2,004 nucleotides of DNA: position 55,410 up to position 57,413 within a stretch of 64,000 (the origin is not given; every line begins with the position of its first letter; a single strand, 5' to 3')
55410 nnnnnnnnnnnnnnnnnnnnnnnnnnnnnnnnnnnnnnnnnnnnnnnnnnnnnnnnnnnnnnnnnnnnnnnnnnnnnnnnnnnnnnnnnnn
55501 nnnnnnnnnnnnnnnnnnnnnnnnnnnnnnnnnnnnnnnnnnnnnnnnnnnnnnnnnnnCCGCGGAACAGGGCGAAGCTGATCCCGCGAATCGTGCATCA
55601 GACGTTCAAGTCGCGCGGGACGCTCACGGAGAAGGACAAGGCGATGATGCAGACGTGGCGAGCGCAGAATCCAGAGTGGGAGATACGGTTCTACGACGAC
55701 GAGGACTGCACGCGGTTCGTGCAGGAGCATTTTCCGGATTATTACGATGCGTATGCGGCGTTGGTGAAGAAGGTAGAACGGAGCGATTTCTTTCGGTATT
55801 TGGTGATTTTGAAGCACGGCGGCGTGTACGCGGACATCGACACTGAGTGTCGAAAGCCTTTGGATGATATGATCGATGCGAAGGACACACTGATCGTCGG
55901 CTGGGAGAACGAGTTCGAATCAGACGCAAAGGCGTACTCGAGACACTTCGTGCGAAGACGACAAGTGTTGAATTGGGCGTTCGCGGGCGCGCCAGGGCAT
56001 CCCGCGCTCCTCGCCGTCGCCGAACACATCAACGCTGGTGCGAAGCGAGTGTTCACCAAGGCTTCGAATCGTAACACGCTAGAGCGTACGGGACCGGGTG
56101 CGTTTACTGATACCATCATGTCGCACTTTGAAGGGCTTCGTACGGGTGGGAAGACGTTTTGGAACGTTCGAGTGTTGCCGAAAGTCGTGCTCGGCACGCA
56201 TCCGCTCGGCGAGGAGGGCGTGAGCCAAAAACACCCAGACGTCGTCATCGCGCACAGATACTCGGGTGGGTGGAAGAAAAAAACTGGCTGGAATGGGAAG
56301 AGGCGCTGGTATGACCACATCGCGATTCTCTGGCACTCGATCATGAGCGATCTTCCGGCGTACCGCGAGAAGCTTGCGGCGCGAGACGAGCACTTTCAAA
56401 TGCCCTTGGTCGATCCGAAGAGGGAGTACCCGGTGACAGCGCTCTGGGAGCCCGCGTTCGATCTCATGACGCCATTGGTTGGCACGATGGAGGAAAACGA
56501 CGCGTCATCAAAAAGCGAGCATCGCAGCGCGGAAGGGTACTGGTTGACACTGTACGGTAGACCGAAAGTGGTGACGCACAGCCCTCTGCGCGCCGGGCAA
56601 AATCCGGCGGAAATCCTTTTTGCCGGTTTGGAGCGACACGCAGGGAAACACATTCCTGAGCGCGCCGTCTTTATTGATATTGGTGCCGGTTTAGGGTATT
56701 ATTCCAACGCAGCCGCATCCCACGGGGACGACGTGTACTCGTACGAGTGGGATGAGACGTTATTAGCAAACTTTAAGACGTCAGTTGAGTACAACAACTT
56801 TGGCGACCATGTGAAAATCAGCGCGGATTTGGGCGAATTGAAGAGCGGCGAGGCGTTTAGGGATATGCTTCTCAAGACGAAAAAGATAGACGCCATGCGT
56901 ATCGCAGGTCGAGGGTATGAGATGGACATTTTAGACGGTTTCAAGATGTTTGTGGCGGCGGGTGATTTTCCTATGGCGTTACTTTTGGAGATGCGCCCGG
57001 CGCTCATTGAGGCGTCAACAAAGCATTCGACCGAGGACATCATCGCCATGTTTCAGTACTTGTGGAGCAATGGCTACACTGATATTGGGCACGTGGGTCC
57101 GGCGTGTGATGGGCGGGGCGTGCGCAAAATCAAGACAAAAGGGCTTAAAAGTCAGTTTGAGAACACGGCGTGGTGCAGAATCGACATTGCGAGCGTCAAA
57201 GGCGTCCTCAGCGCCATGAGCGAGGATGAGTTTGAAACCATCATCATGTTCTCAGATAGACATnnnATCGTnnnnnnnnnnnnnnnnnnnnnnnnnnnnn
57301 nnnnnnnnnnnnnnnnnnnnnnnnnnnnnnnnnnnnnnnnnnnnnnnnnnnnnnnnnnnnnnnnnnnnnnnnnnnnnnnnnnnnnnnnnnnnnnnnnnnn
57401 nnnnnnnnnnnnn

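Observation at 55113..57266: Fusion of a GT32 (Och1-like) glycosyltransferase with an FkbM-family methyltransferase domain in one type-II membrane protein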

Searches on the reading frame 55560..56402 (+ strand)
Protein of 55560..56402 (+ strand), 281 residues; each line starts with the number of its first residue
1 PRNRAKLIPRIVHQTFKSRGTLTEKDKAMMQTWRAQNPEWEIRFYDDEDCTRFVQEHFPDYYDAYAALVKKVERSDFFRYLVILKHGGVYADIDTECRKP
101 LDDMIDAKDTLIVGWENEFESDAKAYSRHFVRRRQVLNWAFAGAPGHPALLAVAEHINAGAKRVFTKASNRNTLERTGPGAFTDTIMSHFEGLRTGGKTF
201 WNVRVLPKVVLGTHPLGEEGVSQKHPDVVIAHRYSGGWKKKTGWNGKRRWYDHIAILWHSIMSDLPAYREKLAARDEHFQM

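Call 32: search_solved_structures(query=window:55560-56402:+, max_evalue=1, show_alignments=2)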
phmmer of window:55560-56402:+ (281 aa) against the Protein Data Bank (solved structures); distinct sequences matched with E-value up to 1: 5.
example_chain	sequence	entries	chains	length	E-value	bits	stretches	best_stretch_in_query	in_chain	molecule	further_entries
9n3s_A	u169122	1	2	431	2.7e-12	49.9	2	8-104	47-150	Initiation-specific alpha-1,6-mannosyltransferase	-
4mix_A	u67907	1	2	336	0.035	16.7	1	50-95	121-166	Putative insecticidal toxin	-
8ovs_AAA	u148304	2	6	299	0.46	13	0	55-95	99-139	YeGT glycosyltransferase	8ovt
3pvb_B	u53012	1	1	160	0.8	12.2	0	43-81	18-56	cAMP-dependent protein kinase type I-alpha regulatory subunit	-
3fhi_B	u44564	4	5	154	0.85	12.1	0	43-82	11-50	cAMP-dependent protein kinase type I-alpha regulatory subunit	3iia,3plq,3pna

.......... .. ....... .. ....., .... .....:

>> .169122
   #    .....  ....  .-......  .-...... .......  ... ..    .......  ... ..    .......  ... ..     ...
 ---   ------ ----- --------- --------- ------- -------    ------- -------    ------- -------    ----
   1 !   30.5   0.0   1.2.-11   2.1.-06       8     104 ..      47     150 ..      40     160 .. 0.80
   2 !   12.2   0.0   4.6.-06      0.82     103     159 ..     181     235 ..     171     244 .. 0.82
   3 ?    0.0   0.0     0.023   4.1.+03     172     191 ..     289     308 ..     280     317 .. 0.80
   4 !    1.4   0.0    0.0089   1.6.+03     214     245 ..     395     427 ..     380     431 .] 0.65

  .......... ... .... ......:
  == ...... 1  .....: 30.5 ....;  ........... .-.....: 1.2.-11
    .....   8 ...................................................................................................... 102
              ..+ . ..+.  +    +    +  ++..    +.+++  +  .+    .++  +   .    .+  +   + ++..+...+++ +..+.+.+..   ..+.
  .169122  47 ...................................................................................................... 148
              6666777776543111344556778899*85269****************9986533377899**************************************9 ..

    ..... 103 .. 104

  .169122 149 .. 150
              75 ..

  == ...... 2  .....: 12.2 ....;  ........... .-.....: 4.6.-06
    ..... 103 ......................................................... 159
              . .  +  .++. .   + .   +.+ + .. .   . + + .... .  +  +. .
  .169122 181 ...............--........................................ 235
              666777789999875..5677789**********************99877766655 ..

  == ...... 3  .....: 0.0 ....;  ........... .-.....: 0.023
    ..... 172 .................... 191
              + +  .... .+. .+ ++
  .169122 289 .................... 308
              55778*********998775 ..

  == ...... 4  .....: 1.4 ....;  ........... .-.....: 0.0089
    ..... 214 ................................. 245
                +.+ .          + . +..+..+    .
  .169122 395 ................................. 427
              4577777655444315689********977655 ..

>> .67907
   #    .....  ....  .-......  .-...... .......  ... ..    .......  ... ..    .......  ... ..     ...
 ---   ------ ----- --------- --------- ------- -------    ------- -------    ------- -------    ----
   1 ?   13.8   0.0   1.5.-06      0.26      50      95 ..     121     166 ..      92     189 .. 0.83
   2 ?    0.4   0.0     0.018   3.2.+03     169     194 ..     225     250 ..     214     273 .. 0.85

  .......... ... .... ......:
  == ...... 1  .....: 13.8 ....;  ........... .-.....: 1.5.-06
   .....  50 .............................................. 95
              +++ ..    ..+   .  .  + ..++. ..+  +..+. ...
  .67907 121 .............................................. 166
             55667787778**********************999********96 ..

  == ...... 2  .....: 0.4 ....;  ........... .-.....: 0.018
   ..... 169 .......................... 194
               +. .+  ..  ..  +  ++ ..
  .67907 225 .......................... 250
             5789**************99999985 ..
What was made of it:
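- On CAZy GT32 / Pfam PF04488 Gly_transf_sug: D241-I242-D243 aligns with Och1 D187-M188-D189 (call 32).
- Och1 Q263 is Asn in this protein (call 32).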

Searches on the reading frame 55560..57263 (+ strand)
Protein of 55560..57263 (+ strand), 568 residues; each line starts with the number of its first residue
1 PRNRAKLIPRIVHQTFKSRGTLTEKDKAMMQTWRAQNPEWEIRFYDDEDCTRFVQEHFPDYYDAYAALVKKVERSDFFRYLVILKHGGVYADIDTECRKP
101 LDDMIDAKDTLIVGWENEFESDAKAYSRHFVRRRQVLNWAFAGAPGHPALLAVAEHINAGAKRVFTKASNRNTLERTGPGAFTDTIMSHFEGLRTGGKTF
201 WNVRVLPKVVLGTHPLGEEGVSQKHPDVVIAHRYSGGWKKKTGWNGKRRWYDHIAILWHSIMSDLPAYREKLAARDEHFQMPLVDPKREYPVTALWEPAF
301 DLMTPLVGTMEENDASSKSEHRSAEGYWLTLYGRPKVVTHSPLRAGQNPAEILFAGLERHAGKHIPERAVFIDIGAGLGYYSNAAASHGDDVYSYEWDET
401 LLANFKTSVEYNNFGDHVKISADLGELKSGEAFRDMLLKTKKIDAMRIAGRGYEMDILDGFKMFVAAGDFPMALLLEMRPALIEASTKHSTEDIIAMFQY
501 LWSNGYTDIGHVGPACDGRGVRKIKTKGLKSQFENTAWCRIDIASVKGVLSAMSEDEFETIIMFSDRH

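Call 51: predict_structure(alignment_id=A2)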
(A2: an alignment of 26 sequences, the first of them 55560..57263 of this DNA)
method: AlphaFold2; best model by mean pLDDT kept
length: 568 residues; sequences in the alignment: 26
mean_pLDDT: 87.1   pTM: 0.88
mean pLDDT of the five models: 87.1, 86.6, 85.4, 85.3, 85.0
residues with pLDDT >= 90: 338; 70-90: 175; 50-70: 29; < 50: 26
segments of 3 or more residues with pLDDT < 50: 1-3, 240-247, 314-319, 524-528
pLDDT, mean of each block of 10 residues (from residue 1): 73 93 91 96 96 98 95 95 98 94 94 94 88 94 97 97 83 92 96 82 95 80 91 67 50 80 83 81 90 94 91 51 75 88 85 77 65 96 95 94 95 96 93 87 91 93 86 93 92 95 92 78 51 82 90 89 85
secondary structure, 60 per line:
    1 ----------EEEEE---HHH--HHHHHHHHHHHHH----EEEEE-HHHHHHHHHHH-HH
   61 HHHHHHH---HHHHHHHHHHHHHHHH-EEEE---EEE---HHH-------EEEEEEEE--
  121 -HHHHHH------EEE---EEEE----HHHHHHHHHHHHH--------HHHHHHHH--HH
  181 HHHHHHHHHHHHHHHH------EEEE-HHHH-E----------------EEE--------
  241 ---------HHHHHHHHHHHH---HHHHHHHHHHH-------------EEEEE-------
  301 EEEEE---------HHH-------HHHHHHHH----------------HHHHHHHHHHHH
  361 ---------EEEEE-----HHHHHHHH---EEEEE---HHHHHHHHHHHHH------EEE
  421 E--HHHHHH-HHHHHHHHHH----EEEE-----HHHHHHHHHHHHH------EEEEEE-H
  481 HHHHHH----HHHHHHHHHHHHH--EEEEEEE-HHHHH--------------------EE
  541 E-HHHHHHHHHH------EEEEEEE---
elements in order: E11-15 H24-36 E41-45 H47-57 H59-67 H71-86 E88-91 E95-97 E111-118 H122-127 E134-136 E140-143 H148-160 H169-176 H179-196 E203-206 H208-211 E230-232 H250-261 H265-275 E289-293 E301-305 H325-332 H349-360 E370-374 H380-387 E391-395 H399-411 E418-421 H424-429 H431-440 E445-448 H454-466 E473-478 H480-486 H491-503 E506-512 H514-518 E539-541 H543-552 E559-565
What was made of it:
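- The domains are predicted to be tightly packed (pTM 0.88, call 51), which would also suit a structural role.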

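Call 55: fold_search(model_id=the predicted structure, library=pdb)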
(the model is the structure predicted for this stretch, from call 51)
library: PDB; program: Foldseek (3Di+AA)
matches with E <= 10: 1934; with E <= 0.001: 435
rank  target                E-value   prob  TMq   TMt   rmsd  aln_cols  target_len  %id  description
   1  9n3s_A                5.6e-13  1.00  0.35  0.53   6.1       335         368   18  Crystal structure of the fungal mannosyltransferase Och1 reveals active site primed for N-glycan binding (released 2025-08-13)
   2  9n3s_B                2.9e-11  1.00  0.30  0.46   6.5       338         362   18  Crystal structure of the fungal mannosyltransferase Och1 reveals active site primed for N-glycan binding (released 2025-08-13)
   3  8x4j                  4.0e-09  1.00  0.25  0.31  22.0       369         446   13  Crystal structure of the glycosyltransferase domain of Legionella SetA (unbound) (released 2025-02-19)
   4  8ovt_C                2.2e-08  1.00  0.26  0.49   5.3       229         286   18  Crystal structure of the ligand-free YeGT glycosyltransferase (released 2024-05-15)
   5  4mix_B                2.5e-08  1.00  0.25  0.49   7.1       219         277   19  PaToxG Glycosyltransferase (released 2013-10-16)
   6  8x4m                  2.5e-08  1.00  0.24  0.30  26.1       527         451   12  Crystal structure of the glycosyltransferase domain of Legionella SetA in complex with UPD (released 2025-02-19)
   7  8x4k                  4.6e-08  1.00  0.24  0.30  22.5       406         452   13  Crystal structure of the glycosyltransferase domain of Legionella SetA in complex with UPDGlc (released 2025-02-19)
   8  8ovt_B                6.2e-08  1.00  0.26  0.49   5.3       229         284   18  Crystal structure of the ligand-free YeGT glycosyltransferase (released 2024-05-15)
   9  8ovt_A                6.2e-08  1.00  0.25  0.47  16.1       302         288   15  Crystal structure of the ligand-free YeGT glycosyltransferase (released 2024-05-15)
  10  8ovs_BBB              9.7e-08  1.00  0.26  0.52   7.0       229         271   18  Crystal structure of YeGT glycosyltransferase with bound UDP (released 2024-05-22)
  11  8ovs_AAA              1.5e-07  1.00  0.26  0.49   4.8       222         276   17  Crystal structure of YeGT glycosyltransferase with bound UDP (released 2024-05-22)
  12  4mix_A                2.6e-07  1.00  0.24  0.48   7.2       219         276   20  PaToxG Glycosyltransferase (released 2013-10-16)
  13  3e05_G                1.9e-06  1.00  0.23  0.60   8.7       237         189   15  CRYSTAL STRUCTURE OF Precorrin-6y C5,15-methyltransferase FROM Geobacter metallireducens GS-15 (released 2008-08-12)
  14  3e05_D                2.3e-06  1.00  0.23  0.60   9.0       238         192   14  CRYSTAL STRUCTURE OF Precorrin-6y C5,15-methyltransferase FROM Geobacter metallireducens GS-15 (released 2008-08-12)
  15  5bp7_B                3.6e-06  1.00  0.23  0.45  13.8       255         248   14  Crystal structure of SAM-dependent methyltransferase from Geobacter sulfurreducens in complex with S-Adenosyl-L-homocy (released 2015-06-10)
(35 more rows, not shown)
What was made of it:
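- Och1 is the best solved match by sequence (2.7e-12, call 32) and by fold (5.6e-13, call 55).
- On CAZy GT32 / Pfam PF04488 Gly_transf_sug: Foldseek match to Och1 9n3s at E 5.6e-13 (call 55).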
